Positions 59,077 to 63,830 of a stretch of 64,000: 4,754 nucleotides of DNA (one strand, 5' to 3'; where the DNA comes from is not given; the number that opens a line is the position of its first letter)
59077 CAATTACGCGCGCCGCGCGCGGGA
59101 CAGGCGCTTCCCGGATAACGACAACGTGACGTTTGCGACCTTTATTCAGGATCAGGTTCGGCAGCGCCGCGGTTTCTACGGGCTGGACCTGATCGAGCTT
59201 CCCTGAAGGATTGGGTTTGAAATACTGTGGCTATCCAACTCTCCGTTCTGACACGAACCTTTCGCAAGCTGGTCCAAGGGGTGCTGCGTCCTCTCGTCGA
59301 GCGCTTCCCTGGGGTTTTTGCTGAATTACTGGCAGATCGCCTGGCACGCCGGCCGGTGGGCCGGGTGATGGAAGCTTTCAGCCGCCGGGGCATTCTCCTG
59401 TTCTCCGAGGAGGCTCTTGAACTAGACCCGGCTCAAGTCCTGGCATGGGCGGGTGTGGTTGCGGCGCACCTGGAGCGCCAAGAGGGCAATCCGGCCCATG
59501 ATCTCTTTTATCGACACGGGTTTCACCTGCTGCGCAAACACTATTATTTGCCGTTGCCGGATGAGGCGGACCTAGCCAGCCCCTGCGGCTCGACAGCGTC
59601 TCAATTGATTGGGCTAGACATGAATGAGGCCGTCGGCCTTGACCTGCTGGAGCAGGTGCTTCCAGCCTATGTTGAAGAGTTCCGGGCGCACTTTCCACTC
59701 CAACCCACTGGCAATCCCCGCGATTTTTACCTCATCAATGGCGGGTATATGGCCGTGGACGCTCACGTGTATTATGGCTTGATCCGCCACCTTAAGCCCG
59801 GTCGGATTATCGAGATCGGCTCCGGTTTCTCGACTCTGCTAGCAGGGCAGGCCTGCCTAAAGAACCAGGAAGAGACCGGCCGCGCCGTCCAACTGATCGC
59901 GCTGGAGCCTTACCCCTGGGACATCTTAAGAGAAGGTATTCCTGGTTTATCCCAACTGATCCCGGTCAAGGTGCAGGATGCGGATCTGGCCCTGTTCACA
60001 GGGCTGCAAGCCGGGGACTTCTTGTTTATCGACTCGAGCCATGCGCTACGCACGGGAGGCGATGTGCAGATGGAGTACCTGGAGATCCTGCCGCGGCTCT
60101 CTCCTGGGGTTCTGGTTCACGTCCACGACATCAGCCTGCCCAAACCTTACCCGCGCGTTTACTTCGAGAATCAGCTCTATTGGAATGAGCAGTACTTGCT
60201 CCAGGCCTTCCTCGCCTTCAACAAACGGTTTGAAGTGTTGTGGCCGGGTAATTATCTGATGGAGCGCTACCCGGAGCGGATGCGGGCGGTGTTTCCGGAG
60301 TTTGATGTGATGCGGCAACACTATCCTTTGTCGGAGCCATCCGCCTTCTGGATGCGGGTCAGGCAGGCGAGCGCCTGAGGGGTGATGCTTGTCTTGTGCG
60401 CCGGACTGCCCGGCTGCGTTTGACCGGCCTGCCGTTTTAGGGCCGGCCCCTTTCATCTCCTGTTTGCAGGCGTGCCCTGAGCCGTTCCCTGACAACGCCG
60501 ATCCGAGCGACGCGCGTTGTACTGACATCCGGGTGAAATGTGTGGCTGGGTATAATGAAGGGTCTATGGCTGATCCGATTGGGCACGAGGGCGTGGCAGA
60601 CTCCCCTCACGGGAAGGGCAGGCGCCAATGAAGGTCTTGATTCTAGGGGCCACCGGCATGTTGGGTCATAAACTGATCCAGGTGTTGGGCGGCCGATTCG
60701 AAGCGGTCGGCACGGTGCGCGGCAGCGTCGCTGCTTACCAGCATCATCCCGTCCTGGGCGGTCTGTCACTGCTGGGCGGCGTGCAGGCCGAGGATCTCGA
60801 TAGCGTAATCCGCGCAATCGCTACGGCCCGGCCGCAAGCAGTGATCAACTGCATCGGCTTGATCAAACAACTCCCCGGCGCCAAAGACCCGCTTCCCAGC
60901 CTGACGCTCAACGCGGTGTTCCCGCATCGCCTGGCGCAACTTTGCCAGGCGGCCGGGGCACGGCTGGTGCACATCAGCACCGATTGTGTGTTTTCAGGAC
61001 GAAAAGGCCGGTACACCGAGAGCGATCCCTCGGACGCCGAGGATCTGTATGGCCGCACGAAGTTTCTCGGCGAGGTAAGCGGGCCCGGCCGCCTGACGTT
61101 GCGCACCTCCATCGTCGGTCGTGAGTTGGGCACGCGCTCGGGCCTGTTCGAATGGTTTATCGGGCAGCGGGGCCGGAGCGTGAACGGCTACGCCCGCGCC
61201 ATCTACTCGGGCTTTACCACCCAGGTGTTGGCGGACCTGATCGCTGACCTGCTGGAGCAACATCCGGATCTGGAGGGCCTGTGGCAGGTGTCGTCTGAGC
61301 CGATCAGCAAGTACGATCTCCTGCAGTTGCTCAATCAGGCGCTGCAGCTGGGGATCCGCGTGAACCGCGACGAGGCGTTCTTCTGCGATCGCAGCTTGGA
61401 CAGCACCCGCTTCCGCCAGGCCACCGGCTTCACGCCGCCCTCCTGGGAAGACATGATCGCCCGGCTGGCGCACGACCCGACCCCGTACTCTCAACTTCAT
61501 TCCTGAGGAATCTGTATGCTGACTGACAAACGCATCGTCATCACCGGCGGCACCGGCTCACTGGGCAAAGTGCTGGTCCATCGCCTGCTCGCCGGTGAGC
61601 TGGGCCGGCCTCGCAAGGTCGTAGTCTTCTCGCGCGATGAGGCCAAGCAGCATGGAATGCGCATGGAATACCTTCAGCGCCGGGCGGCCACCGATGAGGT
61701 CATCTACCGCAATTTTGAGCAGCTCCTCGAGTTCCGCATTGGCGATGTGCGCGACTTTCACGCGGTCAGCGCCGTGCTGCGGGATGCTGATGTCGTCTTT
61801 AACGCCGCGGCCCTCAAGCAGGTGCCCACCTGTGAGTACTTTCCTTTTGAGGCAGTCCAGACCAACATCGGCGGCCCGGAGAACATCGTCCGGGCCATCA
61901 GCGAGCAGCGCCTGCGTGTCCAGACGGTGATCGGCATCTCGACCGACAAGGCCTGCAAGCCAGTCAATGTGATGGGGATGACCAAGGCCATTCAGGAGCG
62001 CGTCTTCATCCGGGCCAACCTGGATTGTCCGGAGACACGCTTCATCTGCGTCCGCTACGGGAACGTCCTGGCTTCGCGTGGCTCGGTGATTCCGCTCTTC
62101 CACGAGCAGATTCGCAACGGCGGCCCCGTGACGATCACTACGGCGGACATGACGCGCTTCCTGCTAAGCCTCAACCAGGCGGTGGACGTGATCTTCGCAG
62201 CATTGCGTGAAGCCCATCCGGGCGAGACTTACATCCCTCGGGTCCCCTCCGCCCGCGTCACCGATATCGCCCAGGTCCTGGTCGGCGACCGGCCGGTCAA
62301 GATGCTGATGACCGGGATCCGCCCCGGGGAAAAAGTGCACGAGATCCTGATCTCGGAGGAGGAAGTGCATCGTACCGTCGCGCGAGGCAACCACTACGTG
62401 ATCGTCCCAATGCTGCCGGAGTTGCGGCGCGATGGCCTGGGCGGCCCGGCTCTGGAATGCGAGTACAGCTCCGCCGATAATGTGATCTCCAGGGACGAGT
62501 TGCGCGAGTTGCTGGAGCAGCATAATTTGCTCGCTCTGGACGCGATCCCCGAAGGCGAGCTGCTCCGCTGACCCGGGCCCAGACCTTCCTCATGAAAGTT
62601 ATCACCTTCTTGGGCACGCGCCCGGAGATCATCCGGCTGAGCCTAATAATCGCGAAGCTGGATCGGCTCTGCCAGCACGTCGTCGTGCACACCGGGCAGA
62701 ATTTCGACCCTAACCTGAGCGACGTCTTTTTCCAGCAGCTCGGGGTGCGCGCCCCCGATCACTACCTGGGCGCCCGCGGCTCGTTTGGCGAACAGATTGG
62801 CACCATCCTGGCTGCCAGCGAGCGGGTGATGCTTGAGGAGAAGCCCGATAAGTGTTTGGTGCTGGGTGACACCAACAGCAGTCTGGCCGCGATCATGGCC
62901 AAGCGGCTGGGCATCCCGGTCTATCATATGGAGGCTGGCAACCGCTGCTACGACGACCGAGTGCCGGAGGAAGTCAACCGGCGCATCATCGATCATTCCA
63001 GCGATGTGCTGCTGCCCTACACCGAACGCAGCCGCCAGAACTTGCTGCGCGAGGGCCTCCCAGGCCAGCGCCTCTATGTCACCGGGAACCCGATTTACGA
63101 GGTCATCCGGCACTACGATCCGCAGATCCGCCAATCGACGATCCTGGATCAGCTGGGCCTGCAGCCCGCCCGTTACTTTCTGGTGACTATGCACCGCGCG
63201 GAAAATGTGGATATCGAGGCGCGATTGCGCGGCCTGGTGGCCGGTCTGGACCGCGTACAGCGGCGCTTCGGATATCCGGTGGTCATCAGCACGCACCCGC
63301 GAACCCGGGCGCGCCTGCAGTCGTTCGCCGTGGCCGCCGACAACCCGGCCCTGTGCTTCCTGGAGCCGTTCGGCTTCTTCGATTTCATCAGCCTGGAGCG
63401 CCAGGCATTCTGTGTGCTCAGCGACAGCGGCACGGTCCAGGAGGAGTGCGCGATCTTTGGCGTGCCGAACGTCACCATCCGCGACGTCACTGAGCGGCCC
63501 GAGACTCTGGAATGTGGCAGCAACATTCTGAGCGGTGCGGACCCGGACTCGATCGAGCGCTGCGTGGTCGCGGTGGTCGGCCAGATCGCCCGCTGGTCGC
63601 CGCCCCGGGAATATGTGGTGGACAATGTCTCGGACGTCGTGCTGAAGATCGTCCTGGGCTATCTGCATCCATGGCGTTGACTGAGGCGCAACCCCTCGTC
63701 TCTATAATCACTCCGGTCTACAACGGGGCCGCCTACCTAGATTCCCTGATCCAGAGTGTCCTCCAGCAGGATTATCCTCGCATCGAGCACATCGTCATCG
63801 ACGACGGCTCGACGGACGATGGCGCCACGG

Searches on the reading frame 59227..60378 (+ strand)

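Call 64: search_protein_families(library=pfam, proteins=[window:59227-60378:+], max_evalue=0.001)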
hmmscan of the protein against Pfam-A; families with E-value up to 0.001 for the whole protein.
window:59227-60378:+ (383 aa): 1 family
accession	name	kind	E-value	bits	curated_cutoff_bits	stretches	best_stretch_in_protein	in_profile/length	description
PF13578.12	Methyltransf_24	-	1.4e-13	52.1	26.3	1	195-302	1-105/105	Methyltransferase domain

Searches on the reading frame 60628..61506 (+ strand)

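Call 64: search_protein_families(library=pfam, proteins=[window:60628-61506:+], max_evalue=0.001)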
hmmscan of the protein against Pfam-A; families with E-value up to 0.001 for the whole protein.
window:60628-61506:+ (292 aa): 3 families
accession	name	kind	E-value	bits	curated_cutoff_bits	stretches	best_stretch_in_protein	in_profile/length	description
PF04321.23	RmlD_sub_bind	-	8.5e-25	87.8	27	1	1-163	1-151/287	RmlD substrate binding domain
PF01370.27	Epimerase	-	5.5e-13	49.3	20.9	1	3-149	1-150/240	NAD dependent epimerase/dehydratase family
PF16363.11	GDP_Man_Dehyd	-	7.8e-05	22.7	27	1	4-149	1-161/332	GDP-mannose 4,6 dehydratase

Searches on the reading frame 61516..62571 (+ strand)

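Call 64: search_protein_families(library=pfam, proteins=[window:61516-62571:+], max_evalue=0.001)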
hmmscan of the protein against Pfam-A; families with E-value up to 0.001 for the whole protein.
window:61516-62571:+ (351 aa): 6 families
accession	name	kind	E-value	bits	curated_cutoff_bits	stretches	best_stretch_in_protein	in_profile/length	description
PF02719.21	Polysacc_synt_2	-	3.2e-86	289.6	20.2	1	7-296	1-291/293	Polysaccharide biosynthesis protein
PF01370.27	Epimerase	-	4.7e-19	69.2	20.9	1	7-238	1-236/240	NAD dependent epimerase/dehydratase family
PF16363.11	GDP_Man_Dehyd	-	1.2e-08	35.3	27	1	9-144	2-130/332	GDP-mannose 4,6 dehydratase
PF04321.23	RmlD_sub_bind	-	7e-08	32.3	27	1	6-144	2-102/287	RmlD substrate binding domain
PF07993.18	NAD_binding_4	-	1.1e-07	31.7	20.1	1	9-152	1-145/258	Male sterility protein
PF01073.25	3Beta_HSD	-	3.1e-07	30.1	22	1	8-144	1-117/280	3-beta hydroxysteroid dehydrogenase/isomerase family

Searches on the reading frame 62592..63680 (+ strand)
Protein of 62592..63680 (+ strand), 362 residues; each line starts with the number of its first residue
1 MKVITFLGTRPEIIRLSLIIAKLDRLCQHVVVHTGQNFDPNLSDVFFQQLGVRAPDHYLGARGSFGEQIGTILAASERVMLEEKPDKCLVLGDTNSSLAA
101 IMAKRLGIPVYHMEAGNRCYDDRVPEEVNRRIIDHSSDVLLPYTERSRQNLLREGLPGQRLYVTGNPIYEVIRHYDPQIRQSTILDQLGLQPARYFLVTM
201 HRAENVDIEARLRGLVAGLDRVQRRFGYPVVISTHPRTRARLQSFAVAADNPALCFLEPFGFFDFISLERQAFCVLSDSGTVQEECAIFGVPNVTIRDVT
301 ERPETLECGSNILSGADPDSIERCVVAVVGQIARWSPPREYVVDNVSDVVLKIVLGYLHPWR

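Call 64: search_protein_families(library=pfam, proteins=[window:62592-63680:+], max_evalue=0.001)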
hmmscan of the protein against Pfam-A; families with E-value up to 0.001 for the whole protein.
window:62592-63680:+ (362 aa): 1 family
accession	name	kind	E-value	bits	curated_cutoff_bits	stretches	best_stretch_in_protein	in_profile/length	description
PF02350.25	Epimerase_2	-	1.1e-88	297.8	30.6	1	27-331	9-319/347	UDP-N-acetylglucosamine 2-epimerase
